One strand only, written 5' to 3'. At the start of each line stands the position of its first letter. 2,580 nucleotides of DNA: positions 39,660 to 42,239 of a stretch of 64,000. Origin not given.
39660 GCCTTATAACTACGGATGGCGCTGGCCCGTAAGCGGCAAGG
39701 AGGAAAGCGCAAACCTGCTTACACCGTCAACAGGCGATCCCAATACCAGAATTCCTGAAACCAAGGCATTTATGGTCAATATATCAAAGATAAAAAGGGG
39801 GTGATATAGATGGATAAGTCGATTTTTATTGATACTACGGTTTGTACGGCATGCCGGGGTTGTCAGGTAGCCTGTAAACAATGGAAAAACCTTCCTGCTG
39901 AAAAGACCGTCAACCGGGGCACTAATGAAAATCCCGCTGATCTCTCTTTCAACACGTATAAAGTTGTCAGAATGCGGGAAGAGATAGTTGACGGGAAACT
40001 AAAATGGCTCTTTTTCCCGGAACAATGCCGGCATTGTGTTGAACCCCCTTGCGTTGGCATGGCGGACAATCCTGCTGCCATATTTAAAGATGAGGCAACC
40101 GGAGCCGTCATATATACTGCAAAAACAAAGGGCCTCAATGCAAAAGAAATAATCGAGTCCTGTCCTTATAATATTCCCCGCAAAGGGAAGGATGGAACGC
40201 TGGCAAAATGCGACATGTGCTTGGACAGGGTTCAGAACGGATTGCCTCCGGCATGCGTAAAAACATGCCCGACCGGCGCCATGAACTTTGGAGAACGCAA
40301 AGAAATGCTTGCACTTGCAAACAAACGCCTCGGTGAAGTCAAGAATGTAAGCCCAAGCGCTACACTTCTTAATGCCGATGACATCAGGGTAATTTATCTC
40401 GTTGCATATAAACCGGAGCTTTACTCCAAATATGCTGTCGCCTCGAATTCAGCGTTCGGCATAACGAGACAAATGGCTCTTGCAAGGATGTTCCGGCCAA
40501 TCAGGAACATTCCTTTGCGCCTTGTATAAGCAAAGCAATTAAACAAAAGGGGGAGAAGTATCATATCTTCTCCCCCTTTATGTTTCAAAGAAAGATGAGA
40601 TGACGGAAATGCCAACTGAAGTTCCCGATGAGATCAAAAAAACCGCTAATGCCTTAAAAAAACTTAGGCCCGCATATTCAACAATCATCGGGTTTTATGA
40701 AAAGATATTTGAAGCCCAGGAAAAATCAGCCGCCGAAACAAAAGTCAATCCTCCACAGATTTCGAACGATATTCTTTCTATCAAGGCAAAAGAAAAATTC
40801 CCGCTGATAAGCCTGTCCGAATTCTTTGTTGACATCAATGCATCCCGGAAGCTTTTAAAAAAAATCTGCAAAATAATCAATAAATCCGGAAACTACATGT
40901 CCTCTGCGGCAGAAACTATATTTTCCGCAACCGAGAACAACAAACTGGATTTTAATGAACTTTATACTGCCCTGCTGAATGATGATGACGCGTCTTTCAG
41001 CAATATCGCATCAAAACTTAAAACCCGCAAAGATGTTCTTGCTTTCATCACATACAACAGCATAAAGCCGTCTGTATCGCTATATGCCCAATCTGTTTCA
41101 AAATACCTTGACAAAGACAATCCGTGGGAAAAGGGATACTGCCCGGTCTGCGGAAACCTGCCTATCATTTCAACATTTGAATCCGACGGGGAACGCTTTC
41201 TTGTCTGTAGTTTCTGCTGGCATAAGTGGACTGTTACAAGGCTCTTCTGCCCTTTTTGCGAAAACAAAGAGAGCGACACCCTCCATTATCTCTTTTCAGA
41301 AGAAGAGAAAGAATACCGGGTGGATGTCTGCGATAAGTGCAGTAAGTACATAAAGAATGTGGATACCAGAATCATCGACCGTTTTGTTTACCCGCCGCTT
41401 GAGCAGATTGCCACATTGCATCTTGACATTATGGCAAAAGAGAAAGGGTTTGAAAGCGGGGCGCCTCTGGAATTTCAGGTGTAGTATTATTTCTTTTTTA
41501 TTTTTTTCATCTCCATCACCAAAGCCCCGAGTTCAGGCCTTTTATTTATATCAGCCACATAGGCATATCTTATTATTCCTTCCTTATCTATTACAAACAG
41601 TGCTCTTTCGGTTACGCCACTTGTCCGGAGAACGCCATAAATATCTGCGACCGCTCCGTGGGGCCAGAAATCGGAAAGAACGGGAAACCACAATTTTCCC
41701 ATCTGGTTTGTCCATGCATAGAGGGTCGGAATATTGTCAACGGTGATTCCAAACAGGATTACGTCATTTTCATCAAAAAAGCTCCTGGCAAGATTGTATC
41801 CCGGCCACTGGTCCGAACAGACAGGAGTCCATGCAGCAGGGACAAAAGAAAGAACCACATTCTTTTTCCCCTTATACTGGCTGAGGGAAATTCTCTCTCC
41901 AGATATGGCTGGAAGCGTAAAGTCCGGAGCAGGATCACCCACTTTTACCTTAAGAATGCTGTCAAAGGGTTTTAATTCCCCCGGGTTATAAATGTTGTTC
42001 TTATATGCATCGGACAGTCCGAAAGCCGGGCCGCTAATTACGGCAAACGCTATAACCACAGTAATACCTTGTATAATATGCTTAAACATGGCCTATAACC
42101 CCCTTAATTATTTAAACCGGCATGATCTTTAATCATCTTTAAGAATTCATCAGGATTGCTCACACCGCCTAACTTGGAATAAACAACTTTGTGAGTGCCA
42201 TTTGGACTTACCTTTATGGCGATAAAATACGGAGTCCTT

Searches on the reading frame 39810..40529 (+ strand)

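Call 31: search_protein_families(library=pfam, proteins=[window:39810-40529:+], max_evalue=0.00001)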
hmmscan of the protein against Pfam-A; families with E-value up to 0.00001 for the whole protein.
window:39810-40529:+ (239 aa): 2 families
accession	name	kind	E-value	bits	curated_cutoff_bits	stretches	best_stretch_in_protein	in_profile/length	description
PF13247.11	Fer4_11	-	6.9e-38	129.3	26.2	1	65-163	2-100/100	4Fe-4S dicluster domain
PF12838.12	Fer4_7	-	1.4e-07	32.3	27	0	12-82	2-45/52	4Fe-4S dicluster domain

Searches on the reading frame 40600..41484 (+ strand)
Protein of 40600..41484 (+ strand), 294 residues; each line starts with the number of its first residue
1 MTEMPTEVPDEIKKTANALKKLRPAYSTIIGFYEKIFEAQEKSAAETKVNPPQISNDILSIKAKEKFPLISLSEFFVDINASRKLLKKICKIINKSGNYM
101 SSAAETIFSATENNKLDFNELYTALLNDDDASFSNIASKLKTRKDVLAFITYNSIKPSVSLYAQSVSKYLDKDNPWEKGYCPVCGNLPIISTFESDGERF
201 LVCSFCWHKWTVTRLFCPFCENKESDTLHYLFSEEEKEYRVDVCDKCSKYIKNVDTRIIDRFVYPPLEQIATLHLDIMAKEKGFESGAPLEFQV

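Call 31: search_protein_families(library=pfam, proteins=[window:40600-41484:+], max_evalue=0.00001)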
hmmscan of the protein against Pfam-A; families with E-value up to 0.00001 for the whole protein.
window:40600-41484:+ (294 aa): 2 families
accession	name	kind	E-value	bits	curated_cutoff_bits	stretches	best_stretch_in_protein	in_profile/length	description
PF24859.1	FdhE_central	-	1.5e-08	35.1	27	1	180-214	1-39/39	FdhE, central domain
PF24860.1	FdhE_C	-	1e-06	29.3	27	1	217-288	3-77/82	FdhE, C-terminal domain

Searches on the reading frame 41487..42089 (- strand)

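Call 31: search_protein_families(library=pfam, proteins=[window:41487-42089:-], max_evalue=0.00001)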
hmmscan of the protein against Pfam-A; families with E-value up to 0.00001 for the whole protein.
window:41487-42089:- (200 aa): 2 families
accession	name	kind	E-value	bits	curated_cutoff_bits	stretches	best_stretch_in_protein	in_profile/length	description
PF00578.27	AhpC-TSA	-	7e-34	116.9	26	1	50-175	1-123/124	AhpC/TSA family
PF08534.16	Redoxin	-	7.5e-24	84.6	26.6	1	49-187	1-144/148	Redoxin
